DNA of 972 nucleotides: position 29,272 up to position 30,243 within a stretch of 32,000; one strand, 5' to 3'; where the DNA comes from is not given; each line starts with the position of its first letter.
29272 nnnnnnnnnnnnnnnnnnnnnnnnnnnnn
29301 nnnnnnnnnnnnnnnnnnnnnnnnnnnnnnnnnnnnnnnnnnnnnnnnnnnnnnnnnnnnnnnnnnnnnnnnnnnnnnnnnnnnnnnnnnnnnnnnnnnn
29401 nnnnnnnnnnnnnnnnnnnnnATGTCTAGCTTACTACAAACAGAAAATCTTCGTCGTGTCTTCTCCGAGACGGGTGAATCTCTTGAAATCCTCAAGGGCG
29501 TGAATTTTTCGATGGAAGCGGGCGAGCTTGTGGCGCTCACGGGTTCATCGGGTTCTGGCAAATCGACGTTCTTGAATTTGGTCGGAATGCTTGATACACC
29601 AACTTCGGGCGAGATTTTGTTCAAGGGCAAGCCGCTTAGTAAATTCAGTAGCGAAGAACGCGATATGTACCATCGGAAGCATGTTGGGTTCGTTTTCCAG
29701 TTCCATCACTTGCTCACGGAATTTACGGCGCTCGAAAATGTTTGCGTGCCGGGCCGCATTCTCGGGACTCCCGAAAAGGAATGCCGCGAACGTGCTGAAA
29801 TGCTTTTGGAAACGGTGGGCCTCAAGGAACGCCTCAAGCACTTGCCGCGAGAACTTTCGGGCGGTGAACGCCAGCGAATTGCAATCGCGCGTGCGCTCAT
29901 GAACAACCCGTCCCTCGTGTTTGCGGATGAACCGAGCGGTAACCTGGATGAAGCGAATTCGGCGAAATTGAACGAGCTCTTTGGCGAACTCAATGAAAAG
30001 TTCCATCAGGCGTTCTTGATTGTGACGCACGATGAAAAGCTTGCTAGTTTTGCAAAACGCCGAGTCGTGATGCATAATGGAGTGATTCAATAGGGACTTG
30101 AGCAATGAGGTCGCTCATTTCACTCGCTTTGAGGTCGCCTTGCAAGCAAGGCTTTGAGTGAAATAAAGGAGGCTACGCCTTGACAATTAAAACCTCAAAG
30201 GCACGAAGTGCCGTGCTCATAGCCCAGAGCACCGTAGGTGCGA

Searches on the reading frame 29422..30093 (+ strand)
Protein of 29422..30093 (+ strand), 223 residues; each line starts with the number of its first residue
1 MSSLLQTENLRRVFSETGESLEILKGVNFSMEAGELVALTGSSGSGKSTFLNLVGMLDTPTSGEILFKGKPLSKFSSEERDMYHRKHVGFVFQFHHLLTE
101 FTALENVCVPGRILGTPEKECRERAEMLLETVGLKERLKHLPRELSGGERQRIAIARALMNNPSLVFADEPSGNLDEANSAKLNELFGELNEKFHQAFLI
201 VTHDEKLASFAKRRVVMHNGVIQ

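Call 12: search_protein_families(library=ncbifam, proteins=[window:29422-30093:+])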
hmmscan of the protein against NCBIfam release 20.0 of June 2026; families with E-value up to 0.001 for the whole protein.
window:29422-30093:+ (223 aa): 188 families (the best 25 are shown)
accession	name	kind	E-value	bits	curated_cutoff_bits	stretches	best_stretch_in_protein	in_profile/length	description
TIGR02211.1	LolD_lipo_ex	equivalog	4.5e-82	274.8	307.75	1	4-222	1-219/221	lipoprotein-releasing ABC transporter ATP-binding protein LolD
NF008639.0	PRK11629.1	equivalog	1.9e-77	259.8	360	1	3-222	5-224/234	lipoprotein-releasing ABC transporter ATP-binding protein LolD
NF007879.0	PRK10584.1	equivalog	5.8e-60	202.8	336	1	5-222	7-224/228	putative ABC transporter ATP-binding protein YbbA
NF007826.0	PRK10535.1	equivalog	8.2e-59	199.5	966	1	1-222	1-221/648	macrolide ABC transporter ATP-binding protein/permease MacB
TIGR02673.1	FtsE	equivalog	9.1e-57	192.2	264.85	1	10-217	4-210/214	cell division ATP-binding protein FtsE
TIGR02982.1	heterocyst_DevA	subfamily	2.1e-54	184.4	295.8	1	6-222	3-219/220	ABC exporter ATP-binding subunit, DevA family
TIGR03608.1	L_ocin_972_ABC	subfamily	7e-53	179.2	254.85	1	20-215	10-204/206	putative bacteriocin export ABC transporter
NF038007.1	ABC_ATP_DarD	equivalog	3.6e-49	167.2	375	1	8-221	5-217/218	darobactin export ABC transporter ATP-binding protein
NF040933.2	ABC_arch_GlcV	equivalog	4.9e-45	153.9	450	1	6-223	4-221/357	glucose ABC transporter ATP-binding protein GlcV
TIGR04521.1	ECF_ATPase_2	equivalog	1.8e-43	148.6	330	1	7-222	3-223/279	energy-coupling factor transporter ATPase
TIGR02315.1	ABC_phnC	equivalog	2.1e-43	148.5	266.1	1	5-222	2-224/243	phosphonate ABC transporter ATP-binding protein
TIGR02314.1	ABC_MetN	equivalog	6.8e-43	147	499.7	1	6-207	3-203/343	methionine ABC transporter ATP-binding protein MetN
TIGR00968.1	3a0106s01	subfamily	6.7e-42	143.6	342.75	1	20-222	12-209/237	sulfate ABC transporter ATP-binding protein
TIGR03265.1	PhnT2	equivalog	6.9e-42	143.9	457.7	1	5-223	5-214/353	putative 2-aminoethylphosphonate ABC transporter ATP-binding protein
TIGR01186.1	proV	subfamily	1e-41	143.3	326.6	1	17-222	3-208/363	betaine/proline/choline family ABC transporter ATP-binding protein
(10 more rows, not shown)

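Call 35: find_encoding_contigs(protein=window:29422-30093:+, flank=3000, max_places=10)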
Protein window:29422-30093:+ (223 aa): 2 contigs read that carry it; 1 place shown.
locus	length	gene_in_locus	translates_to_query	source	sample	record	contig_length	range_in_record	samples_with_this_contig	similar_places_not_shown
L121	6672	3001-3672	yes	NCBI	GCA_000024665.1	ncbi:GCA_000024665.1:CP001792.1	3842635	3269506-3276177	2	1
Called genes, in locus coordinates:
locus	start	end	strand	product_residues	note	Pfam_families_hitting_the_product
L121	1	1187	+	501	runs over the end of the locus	PF01336:tRNA_anti-codon, PF00152:tRNA-synt_2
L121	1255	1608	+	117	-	PF05635:23S_rRNA_IVP, PF22296:bAvd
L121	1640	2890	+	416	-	PF12704:MacB_PCD, PF02687:FtsX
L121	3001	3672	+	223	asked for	PF00005:ABC_tran, PF02463:SMC_N (faint)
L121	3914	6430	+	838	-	PF02861:Clp_N, PF13191:AAA_16 (weak), PF00004:AAA, PF17871:AAA_lid_9, PF00004:AAA, PF07724:AAA_2, PF07728:AAA_5, PF10431:ClpB_D2-small, +7 more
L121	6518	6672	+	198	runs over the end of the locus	PF13671:AAA_33 (faint), PF00406:ADK, PF13207:AAA_17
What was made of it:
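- Source is S85 (call 35).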
